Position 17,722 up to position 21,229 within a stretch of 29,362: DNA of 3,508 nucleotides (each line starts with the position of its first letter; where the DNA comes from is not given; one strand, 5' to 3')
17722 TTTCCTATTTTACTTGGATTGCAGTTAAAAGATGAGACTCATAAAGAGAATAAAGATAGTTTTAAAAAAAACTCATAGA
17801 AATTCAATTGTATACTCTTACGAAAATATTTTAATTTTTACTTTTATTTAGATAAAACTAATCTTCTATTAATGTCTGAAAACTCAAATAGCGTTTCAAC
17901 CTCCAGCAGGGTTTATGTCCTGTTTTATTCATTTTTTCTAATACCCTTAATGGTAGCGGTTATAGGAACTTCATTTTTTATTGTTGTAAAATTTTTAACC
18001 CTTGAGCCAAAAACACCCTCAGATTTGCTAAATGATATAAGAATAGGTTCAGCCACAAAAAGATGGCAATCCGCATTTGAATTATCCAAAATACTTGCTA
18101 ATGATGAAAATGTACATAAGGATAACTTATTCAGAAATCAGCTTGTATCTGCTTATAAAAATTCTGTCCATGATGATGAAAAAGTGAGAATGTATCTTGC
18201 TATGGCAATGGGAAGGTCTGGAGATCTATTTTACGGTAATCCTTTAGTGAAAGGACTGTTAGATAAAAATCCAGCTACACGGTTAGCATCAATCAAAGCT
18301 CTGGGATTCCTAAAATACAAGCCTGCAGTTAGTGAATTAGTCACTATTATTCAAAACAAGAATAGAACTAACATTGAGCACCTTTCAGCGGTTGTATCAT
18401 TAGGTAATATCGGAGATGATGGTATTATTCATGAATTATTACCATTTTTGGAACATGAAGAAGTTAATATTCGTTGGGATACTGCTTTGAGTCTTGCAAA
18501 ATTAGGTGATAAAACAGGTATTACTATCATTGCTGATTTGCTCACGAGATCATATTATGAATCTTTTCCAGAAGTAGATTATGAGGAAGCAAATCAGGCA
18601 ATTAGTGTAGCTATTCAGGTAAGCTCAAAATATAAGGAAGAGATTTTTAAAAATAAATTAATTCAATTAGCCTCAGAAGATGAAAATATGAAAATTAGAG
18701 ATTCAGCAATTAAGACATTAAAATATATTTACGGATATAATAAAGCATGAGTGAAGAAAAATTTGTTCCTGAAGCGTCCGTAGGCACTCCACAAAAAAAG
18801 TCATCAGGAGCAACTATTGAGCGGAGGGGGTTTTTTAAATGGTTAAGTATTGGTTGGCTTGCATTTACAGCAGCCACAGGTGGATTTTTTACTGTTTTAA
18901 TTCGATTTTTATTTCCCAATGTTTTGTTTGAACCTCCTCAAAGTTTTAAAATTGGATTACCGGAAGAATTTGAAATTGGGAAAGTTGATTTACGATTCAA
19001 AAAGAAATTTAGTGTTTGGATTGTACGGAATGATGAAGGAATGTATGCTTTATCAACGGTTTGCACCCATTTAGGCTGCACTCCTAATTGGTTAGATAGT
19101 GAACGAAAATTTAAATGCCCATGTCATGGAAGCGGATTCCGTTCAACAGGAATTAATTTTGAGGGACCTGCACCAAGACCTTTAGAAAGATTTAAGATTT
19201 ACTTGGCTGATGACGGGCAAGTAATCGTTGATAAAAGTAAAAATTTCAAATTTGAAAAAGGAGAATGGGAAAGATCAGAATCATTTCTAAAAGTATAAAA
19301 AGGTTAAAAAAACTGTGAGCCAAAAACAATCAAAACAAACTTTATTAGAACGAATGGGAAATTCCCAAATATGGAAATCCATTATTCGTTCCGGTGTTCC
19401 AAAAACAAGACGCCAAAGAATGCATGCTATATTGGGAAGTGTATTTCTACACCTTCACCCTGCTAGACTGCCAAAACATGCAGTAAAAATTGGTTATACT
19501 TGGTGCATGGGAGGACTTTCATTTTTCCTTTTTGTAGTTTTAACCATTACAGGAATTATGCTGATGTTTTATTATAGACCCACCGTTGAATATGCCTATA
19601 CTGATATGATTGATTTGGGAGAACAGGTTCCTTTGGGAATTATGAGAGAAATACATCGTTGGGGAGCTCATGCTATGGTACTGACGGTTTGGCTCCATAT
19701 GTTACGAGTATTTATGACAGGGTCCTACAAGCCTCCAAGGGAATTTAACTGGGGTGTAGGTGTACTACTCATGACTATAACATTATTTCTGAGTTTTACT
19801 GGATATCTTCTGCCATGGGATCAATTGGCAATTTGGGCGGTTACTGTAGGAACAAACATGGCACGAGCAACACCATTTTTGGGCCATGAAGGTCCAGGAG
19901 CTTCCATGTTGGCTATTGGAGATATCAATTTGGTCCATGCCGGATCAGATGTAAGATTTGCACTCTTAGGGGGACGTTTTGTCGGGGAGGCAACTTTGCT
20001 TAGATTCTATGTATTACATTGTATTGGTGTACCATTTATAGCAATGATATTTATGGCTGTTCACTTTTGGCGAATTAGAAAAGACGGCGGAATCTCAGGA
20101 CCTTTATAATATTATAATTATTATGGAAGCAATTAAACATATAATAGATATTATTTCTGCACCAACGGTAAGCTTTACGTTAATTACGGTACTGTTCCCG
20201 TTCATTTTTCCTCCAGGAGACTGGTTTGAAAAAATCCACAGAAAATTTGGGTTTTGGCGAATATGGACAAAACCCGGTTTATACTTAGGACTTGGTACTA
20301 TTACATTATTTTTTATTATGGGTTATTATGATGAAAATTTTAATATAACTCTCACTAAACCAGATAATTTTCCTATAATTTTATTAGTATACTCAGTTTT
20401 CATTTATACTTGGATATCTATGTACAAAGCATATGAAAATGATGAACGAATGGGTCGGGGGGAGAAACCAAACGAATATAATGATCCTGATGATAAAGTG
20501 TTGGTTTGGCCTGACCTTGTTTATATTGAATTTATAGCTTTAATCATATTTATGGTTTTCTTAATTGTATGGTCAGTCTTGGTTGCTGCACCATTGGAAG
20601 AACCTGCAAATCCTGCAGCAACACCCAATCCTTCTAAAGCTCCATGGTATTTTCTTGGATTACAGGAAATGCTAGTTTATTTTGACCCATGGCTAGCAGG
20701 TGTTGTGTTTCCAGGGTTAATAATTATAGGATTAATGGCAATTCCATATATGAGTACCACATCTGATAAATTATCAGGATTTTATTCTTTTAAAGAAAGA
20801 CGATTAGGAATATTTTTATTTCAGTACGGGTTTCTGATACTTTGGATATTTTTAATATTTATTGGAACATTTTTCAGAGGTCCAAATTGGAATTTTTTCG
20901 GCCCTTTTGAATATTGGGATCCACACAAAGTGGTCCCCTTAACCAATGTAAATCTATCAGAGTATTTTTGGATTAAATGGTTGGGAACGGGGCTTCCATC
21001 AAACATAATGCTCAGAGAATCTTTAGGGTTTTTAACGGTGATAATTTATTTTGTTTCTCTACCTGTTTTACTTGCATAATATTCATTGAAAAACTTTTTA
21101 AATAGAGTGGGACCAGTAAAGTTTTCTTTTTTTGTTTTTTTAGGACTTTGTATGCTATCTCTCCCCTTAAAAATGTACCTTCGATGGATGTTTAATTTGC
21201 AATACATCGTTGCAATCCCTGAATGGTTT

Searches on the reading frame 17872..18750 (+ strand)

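Call 10: search_protein_families(library=pfam, proteins=[window:17872-18750:+], max_evalue=0.01)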
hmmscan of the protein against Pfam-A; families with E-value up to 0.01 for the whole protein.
window:17872-18750:+ (292 aa): 4 families
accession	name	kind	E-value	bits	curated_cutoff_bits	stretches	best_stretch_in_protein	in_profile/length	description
PF13646.12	HEAT_2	-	2.6e-17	63.3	27.7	2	100-165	11-76/88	HEAT repeats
PF02985.28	HEAT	-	6.9e-08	32.5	23.5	0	124-145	4-25/31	HEAT repeat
PF03130.22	HEAT_PBS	-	2.1e-07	31.2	20.9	0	172-195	4-27/27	PBS lyase HEAT-like repeat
PF13513.12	HEAT_EZ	-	0.0014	19.5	27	0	124-146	32-54/55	HEAT-like repeat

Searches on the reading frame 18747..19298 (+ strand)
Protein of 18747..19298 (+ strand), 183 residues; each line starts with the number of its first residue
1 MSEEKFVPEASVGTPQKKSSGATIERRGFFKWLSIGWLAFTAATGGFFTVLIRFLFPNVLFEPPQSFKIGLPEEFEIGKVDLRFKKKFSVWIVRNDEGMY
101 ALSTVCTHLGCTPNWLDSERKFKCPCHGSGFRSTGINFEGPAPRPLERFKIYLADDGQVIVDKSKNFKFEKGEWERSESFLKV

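Call 10: search_protein_families(library=pfam, proteins=[window:18747-19298:+], max_evalue=0.01)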
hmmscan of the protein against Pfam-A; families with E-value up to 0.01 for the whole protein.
window:18747-19298:+ (183 aa): 1 family
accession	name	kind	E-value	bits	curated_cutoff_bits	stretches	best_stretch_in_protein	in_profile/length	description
PF00355.32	Rieske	-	2.6e-10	40.5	20.3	1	90-149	26-87/88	Rieske [2Fe-2S] domain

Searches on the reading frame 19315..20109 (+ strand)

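Call 10: search_protein_families(library=pfam, proteins=[window:19315-20109:+], max_evalue=0.01)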
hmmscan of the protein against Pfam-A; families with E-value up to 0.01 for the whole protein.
window:19315-20109:+ (264 aa): 3 families
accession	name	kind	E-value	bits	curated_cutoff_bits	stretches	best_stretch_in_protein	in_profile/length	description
PF00033.24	Cytochrome_B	-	9.4e-40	136.9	27.2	2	58-191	9-143/189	Cytochrome b/b6/petB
PF13631.11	Cytochrom_B_N_2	-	8.8e-30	104.3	27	1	120-259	2-121/169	Cytochrome b(N-terminal)/b6/petB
PF14358.11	DUF4405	-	4.5e-08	33.9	26.7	1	68-129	5-62/66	Domain of unknown function (DUF4405)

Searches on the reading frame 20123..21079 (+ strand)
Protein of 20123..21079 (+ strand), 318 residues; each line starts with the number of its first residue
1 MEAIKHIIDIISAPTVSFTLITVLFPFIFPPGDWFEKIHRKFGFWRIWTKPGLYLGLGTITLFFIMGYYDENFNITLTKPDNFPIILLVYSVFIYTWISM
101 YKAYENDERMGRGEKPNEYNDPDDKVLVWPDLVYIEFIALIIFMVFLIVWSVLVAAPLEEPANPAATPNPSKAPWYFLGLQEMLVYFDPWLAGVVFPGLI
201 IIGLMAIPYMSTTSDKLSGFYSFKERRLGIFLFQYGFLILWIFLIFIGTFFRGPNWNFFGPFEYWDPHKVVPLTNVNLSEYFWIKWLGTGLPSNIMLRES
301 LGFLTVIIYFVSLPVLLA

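Call 10: search_protein_families(library=pfam, proteins=[window:20123-21079:+], max_evalue=0.01)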
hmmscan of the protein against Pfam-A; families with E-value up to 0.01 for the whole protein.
window:20123-21079:+ (318 aa): 1 family
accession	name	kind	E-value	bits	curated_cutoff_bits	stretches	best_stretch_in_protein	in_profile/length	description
PF00032.22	Cytochrom_B_C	-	2.1e-05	25.1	20.7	1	161-240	1-78/102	Cytochrome b(C-terminal)/b6/petD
